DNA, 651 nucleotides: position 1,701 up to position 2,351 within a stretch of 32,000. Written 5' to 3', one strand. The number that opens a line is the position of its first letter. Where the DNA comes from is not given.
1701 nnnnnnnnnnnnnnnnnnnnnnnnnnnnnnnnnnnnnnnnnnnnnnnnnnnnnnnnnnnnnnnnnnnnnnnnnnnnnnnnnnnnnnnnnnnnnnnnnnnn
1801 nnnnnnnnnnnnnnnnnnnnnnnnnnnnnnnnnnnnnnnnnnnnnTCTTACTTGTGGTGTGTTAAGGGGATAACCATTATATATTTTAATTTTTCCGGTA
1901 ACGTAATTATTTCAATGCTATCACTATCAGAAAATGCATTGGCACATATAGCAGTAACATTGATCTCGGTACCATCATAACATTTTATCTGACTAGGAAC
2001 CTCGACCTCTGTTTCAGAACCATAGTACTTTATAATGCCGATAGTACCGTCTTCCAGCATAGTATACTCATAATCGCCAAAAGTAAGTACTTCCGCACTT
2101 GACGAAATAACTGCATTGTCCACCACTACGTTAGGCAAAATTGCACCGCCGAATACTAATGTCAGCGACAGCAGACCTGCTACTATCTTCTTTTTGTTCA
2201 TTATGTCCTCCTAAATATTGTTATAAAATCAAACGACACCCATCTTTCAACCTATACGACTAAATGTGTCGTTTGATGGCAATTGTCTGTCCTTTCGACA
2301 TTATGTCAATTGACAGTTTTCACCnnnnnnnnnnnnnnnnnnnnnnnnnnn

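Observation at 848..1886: Recently active IS1595-family element: two near-identical copies, one inactivating an LRR surface-protein gene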

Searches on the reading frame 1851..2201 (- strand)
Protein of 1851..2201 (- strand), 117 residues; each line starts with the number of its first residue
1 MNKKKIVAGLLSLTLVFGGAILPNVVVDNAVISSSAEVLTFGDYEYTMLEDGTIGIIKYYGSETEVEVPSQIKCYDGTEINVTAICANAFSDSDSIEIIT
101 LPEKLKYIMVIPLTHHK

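Call 35: find_encoding_contigs(protein=window:1851-2201:-, flank=10000, max_places=10)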
Protein window:1851-2201:- (117 aa): 12 contigs read that carry it; 7 places shown.
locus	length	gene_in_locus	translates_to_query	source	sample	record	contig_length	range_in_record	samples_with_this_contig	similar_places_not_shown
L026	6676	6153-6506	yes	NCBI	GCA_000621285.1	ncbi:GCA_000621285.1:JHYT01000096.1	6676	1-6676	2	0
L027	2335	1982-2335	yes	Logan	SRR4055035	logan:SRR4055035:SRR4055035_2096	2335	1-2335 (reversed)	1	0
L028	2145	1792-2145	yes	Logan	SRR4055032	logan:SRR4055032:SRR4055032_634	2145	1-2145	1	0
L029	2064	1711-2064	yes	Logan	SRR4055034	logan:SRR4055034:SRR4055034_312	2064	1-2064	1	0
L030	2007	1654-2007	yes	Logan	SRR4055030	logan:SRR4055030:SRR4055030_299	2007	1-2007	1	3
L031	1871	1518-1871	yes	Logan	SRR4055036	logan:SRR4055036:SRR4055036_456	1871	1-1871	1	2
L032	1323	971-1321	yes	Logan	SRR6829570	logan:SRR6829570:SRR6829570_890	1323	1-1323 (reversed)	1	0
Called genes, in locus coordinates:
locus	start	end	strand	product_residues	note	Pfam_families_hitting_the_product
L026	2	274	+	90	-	?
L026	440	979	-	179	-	-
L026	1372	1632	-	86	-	-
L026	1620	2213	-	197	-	-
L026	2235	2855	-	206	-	PF17117:DUF5104 (weak)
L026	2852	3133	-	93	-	-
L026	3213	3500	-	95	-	-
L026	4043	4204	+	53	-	-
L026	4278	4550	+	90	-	-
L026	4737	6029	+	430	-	PF13855:LRR_8 (faint), PF13306:LRR_5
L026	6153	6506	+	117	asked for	-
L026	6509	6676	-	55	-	PF12762:DDE_Tnp_IS1595 (weak)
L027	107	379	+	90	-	-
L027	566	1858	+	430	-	PF13855:LRR_8 (faint), PF13306:LRR_5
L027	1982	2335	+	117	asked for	?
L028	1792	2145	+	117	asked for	?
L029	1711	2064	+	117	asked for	?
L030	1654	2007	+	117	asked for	?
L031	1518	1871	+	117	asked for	?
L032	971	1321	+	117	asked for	?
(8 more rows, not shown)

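Call 39: list_cluster_members(proteins=[window:1851-2201:-, window:970-1842:+, window:9385-10257:+, window:2325-3614:-])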
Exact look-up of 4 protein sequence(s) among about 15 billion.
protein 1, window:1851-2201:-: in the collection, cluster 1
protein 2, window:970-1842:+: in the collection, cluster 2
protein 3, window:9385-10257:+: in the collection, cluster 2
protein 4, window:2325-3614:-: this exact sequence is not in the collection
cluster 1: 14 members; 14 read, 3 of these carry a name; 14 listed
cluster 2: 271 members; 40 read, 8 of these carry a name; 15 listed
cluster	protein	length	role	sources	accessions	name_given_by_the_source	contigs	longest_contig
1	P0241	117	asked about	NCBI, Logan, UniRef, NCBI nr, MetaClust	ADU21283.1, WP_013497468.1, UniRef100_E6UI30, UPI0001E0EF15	hypothetical protein [Ruminococcus albus] | Leucine rich repeat-containing protein n=1 Tax=Ruminococcus albus (strain ATCC 27210 / ... | status=active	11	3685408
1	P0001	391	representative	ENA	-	-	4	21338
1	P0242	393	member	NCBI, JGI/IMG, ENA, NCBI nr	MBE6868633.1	MAG: leucine-rich repeat domain-containing protein [Ruminococcus albus] | hypothetical protein | leucine-rich repeat domain-containing protein [Ruminococcus albus]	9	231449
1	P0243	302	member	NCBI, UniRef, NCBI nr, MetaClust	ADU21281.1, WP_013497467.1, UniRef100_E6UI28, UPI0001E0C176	leucine-rich repeat domain-containing protein [Ruminococcus albus] | Leucine rich repeat-containing protein n=1 Tax=Ruminococcus albus (strain ATCC 27210 / ... | status=active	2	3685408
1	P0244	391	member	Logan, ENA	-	-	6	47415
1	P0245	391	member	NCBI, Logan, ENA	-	-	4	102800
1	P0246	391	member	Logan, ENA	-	-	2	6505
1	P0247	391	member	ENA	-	-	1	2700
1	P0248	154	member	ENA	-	-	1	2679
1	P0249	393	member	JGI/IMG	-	-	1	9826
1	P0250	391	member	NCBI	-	-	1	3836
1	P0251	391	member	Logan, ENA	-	-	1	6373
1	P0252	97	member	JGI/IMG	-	-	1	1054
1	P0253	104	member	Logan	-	-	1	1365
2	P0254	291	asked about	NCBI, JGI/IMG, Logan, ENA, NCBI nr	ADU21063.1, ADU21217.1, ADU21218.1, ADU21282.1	IS1595 family transposase [Ruminococcus albus] | hypothetical protein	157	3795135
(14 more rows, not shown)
